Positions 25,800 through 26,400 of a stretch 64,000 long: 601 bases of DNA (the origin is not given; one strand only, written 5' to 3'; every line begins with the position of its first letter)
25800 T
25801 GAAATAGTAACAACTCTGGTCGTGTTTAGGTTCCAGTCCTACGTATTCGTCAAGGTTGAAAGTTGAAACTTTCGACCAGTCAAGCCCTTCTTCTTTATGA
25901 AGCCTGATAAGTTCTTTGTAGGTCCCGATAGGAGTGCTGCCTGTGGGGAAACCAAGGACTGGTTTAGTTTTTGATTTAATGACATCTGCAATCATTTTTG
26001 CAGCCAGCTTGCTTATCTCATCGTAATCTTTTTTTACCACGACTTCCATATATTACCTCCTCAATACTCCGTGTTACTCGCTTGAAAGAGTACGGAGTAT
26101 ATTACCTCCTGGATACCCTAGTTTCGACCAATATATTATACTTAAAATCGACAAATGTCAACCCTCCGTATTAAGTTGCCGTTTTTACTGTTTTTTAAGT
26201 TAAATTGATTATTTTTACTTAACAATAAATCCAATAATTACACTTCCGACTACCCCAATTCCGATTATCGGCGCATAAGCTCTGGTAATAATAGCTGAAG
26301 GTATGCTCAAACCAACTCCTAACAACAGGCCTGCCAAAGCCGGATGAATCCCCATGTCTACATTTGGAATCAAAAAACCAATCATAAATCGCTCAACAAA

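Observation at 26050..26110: Three-copy family of structured hairpins placed directly 5' of Shine-Dalgarno sequences, with compensatory stem changes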

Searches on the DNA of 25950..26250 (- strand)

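Call 17: build_rna_model(alignment_id=A1, structure=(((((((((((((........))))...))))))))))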
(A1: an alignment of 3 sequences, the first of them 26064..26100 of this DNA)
Model R1 built from alignment A1 (3 sequences, 37 columns); structure: as given.
model positions 37; base pairs 13; branch points 0; effective number of sequences 3; information 1.112 bits per position. Calibrated on 0.2 Mb of random sequence (short: E-values are rough).
structure used (alignment columns):
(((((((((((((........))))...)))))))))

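Call 19: search_with_rna_model(model_id=R1, source=window, filters=off, max_evalue=10, show_alignments=8)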
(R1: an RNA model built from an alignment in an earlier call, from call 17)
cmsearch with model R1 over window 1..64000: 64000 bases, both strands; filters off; matches with E-value up to 10: 14.
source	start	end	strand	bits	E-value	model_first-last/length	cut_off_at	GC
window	26064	26100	-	58.1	4.5e-14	1-37/37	no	0.43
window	36926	36962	-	58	4.9e-14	1-37/37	no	0.46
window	60830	60866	-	56.8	1.1e-13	1-37/37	no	0.46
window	26064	26100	+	20.7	0.0037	1-37/37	no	0.43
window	60830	60866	+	18.9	0.012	1-37/37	no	0.46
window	36926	36962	+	18.7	0.014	1-37/37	no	0.46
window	54684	54729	+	11.5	1.9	1-37/37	no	0.48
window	51737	51774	-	11.3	2.1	1-37/37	no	0.34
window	58378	58399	-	10.3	4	1-37/37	no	0.5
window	54684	54729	-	9.8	5.8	1-37/37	no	0.48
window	19608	19639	+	9.4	7.6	1-37/37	no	0.38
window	27866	27900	-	9.3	8.1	1-37/37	no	0.29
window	58378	58399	+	9.1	8.8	1-37/37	no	0.5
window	35361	35390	-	9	9.5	1-37/37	no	0.27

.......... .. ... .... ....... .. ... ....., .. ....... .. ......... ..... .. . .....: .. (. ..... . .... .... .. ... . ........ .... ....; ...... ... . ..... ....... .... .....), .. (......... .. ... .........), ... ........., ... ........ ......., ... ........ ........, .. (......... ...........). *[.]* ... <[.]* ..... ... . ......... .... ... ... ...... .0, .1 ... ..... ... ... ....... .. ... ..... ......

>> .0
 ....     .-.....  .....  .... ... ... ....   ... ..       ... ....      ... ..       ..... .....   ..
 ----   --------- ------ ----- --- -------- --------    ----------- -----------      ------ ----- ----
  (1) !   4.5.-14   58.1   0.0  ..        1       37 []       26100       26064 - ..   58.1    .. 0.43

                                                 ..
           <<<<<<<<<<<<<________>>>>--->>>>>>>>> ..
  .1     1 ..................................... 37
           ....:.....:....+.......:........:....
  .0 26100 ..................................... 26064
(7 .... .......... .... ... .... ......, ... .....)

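Call 22: search_with_rna_model(model_id=R1, sources=[L001, L007, L008, L009, L010, L011, L012, L013, L014, L015], filters=off, max_evalue=5)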
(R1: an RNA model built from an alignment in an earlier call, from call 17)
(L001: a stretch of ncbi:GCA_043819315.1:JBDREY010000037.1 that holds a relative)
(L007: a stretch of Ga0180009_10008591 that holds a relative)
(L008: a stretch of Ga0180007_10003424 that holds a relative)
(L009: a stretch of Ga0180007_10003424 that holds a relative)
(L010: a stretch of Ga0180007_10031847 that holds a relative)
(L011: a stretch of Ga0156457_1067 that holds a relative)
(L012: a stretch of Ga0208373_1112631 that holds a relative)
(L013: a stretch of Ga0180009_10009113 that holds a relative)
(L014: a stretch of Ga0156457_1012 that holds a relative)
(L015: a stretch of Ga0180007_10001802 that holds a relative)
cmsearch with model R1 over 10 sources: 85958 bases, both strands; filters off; matches with E-value up to 5: 26.
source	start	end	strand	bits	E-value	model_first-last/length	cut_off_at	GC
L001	9950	9986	+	58.1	6.1e-14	1-37/37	no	0.43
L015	11125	11161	-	57.7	7.9e-14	1-37/37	no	0.41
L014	2559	2595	+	55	4.7e-13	1-37/37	no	0.43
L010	2169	2205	+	54.4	7.2e-13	1-37/37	no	0.51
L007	4608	4644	+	53.4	1.4e-12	1-37/37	no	0.51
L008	3092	3128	+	53.4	1.4e-12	1-37/37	no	0.51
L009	3350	3386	+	53.4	1.4e-12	1-37/37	no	0.51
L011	2142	2178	+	53.4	1.4e-12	1-37/37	no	0.51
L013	5993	6029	+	53.4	1.4e-12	1-37/37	no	0.51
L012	878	914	-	46.4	1.6e-10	1-37/37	no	0.49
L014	2839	2875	+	39.2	1.9e-08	1-37/37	no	0.49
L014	3033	3069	+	35.3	2.7e-07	1-37/37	no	0.57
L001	9950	9986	-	20.7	0.005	1-37/37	no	0.43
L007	2408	2444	+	20.6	0.0052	1-37/37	no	0.62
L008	892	928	+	20.6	0.0052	1-37/37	no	0.62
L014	2559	2595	-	20.5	0.0059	1-37/37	no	0.43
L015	11125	11161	+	19.8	0.0092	1-37/37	no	0.41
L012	878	914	+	17.2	0.054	1-37/37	no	0.49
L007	4608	4644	-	13.8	0.53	1-37/37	no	0.51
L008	3092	3128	-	13.8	0.53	1-37/37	no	0.51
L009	3350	3386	-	13.8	0.53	1-37/37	no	0.51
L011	2142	2178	-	13.8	0.53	1-37/37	no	0.51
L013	5993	6029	-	13.8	0.53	1-37/37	no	0.51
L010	2169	2205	-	13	0.86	1-37/37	no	0.51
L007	2408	2444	-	11.2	3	1-37/37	no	0.62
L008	892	928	-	11.2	3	1-37/37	no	0.62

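Call 29: search_with_rna_model(model_id=R1, sources=[L016, L017, L018, L019, L020], filters=off, max_evalue=5)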
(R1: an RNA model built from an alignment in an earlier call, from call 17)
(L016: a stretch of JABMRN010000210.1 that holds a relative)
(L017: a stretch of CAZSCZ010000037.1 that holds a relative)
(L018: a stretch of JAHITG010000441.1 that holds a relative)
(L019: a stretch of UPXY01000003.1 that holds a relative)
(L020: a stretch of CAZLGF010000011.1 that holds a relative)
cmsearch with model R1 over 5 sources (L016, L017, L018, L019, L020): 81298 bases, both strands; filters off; matches with E-value up to 5: 8.
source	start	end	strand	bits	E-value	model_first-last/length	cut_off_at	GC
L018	10598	10630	+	13.2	0.72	1-37/37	no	0.36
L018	10598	10630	-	13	0.85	1-37/37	no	0.36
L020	7294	7313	+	12.6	1.1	1-37/37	no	0.75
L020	7294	7313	-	12.4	1.2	1-37/37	no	0.75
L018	3909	3926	-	11.4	2.5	1-37/37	no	0.39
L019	6566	6587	-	10.8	3.7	1-37/37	no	0.64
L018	1539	1573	-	10.8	3.8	1-37/37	no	0.23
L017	9000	9030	-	10.6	4.2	1-37/37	no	0.16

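Call 32: build_rna_model(alignment_id=A2, structure=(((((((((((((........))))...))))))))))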
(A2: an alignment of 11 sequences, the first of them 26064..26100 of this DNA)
Model R2 built from alignment A2 (11 sequences, 37 columns); structure: as given.
model positions 37; base pairs 13; branch points 0; effective number of sequences 11; information 1.354 bits per position. Calibrated on 0.2 Mb of random sequence (short: E-values are rough).
structure used (alignment columns):
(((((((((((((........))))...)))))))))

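Call 33: search_with_rna_model(model_id=R2, source=window, filters=off, max_evalue=5)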
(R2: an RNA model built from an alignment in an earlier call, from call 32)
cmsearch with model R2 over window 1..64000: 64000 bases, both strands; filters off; matches with E-value up to 5: 13.
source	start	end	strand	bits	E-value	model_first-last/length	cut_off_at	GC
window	60830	60866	-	58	6.2e-16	1-37/37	no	0.46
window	36926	36962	-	55.6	3.5e-15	1-37/37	no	0.46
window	26064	26100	-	55.3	4.5e-15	1-37/37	no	0.43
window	60830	60866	+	19.6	0.0014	1-37/37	no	0.46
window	26064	26100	+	18.2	0.0038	1-37/37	no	0.43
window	36926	36962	+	16.8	0.011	1-37/37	no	0.46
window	58378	58399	-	9.9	1.8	1-37/37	no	0.5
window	58378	58399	+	9.7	2.1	1-37/37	no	0.5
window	28493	28502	+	9.7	2.1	13-22/37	no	0.6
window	54684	54729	+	9.3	2.8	1-37/37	no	0.48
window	54684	54729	-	9.1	3.3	1-37/37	no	0.48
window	61562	61586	-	9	3.5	1-37/37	no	0.72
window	61709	61728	+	9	3.7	1-37/37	no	0.35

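Call 34: search_with_rna_model(model_id=R2, sources=[L007, L008, L009, L010, L011, L012, L013, L014, L015], filters=off, max_evalue=5)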
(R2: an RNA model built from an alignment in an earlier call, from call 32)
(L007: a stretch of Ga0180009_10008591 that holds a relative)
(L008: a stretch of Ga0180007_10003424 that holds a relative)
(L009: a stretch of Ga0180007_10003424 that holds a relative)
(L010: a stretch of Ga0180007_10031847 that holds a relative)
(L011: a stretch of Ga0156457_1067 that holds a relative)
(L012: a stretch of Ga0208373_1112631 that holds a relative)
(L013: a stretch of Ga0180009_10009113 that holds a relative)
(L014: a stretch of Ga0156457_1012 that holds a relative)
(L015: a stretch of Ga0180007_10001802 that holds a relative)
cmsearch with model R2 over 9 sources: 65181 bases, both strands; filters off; matches with E-value up to 5: 32.
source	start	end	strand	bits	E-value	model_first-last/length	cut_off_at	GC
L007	4608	4644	+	63.5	1e-17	1-37/37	no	0.51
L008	3092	3128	+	63.5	1e-17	1-37/37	no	0.51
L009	3350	3386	+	63.5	1e-17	1-37/37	no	0.51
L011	2142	2178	+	63.5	1e-17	1-37/37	no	0.51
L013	5993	6029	+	63.5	1e-17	1-37/37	no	0.51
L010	2169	2205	+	62.5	2.2e-17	1-37/37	no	0.51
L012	878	914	-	62.1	3e-17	1-37/37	no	0.49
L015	11125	11161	-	61.1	6.3e-17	1-37/37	no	0.41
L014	2559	2595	+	59.1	2.8e-16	1-37/37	no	0.43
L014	2839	2875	+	56.9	1.4e-15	1-37/37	no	0.49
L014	3033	3069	+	54.1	1.1e-14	1-37/37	no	0.57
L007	2408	2444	+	50.2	2e-13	1-37/37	no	0.62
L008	892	928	+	50.2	2e-13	1-37/37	no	0.62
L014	2559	2595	-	23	0.00011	1-37/37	no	0.43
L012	878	914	+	22.8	0.00013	1-37/37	no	0.49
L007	4608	4644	-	22.6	0.00015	1-37/37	no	0.51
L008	3092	3128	-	22.6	0.00015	1-37/37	no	0.51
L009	3350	3386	-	22.6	0.00015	1-37/37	no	0.51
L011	2142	2178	-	22.6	0.00015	1-37/37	no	0.51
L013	5993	6029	-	22.6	0.00015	1-37/37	no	0.51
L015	11125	11161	+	21.2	0.00043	1-37/37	no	0.41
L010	2169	2205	-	20.8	0.00058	1-37/37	no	0.51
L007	2408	2444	-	18.2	0.0039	1-37/37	no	0.62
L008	892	928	-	18.2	0.0039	1-37/37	no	0.62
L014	2839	2875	-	17.9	0.0048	1-37/37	no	0.49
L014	3033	3069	-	15.5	0.03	1-37/37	no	0.57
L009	3213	3232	-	10.9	0.85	1-37/37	no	0.4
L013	5856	5875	-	10.9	0.85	1-37/37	no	0.4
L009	3213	3232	+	9.5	2.4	1-37/37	no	0.4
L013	5856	5875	+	9.5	2.4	1-37/37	no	0.4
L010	812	824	-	8.7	4.5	1-37/37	no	0.46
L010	812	824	+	8.7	4.5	1-37/37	no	0.46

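Call 40: search_with_rna_model(model_id=R2, sources=[L035, L038, L039, L040, L037], filters=off, max_evalue=5)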
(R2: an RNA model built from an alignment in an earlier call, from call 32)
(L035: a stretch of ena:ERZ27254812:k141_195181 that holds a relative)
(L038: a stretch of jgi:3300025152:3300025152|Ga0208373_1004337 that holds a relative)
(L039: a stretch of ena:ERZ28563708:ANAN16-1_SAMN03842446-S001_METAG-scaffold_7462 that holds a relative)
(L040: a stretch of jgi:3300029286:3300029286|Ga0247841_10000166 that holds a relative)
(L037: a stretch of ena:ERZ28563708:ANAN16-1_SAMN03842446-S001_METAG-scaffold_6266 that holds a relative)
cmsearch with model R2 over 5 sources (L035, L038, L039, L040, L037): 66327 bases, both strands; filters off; matches with E-value up to 5: 4.
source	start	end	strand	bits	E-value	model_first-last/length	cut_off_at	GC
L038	11932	11962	-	38.1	1.6e-09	4-34/37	no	0.52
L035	1312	1361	-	10.5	1.2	1-37/37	no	0.52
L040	10325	10348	+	9.2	3.2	1-37/37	no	0.33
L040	10325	10348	-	9.2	3.3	1-37/37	no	0.33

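Call 54: search_with_rna_model(model_id=R2, sources=[L042, L044], filters=off, max_evalue=1)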
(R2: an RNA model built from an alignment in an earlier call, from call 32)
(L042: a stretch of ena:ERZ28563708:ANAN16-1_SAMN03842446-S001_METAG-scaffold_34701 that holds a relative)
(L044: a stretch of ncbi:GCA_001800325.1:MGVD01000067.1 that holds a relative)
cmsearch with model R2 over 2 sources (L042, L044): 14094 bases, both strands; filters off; matches with E-value up to 1: 2.
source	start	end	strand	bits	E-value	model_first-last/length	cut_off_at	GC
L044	6281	6317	+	63.5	2.3e-18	1-37/37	no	0.51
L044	6281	6317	-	22.6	3.2e-05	1-37/37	no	0.51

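Call 67: search_with_rna_model(model_id=R2, sources=[L045, L046, L047], filters=off, max_evalue=1)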
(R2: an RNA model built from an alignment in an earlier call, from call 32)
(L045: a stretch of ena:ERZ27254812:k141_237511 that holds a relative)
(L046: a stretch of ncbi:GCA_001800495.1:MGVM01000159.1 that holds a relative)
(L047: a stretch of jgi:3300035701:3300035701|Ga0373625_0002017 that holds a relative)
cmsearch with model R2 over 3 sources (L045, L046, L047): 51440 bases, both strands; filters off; matches with E-value up to 1: 0.
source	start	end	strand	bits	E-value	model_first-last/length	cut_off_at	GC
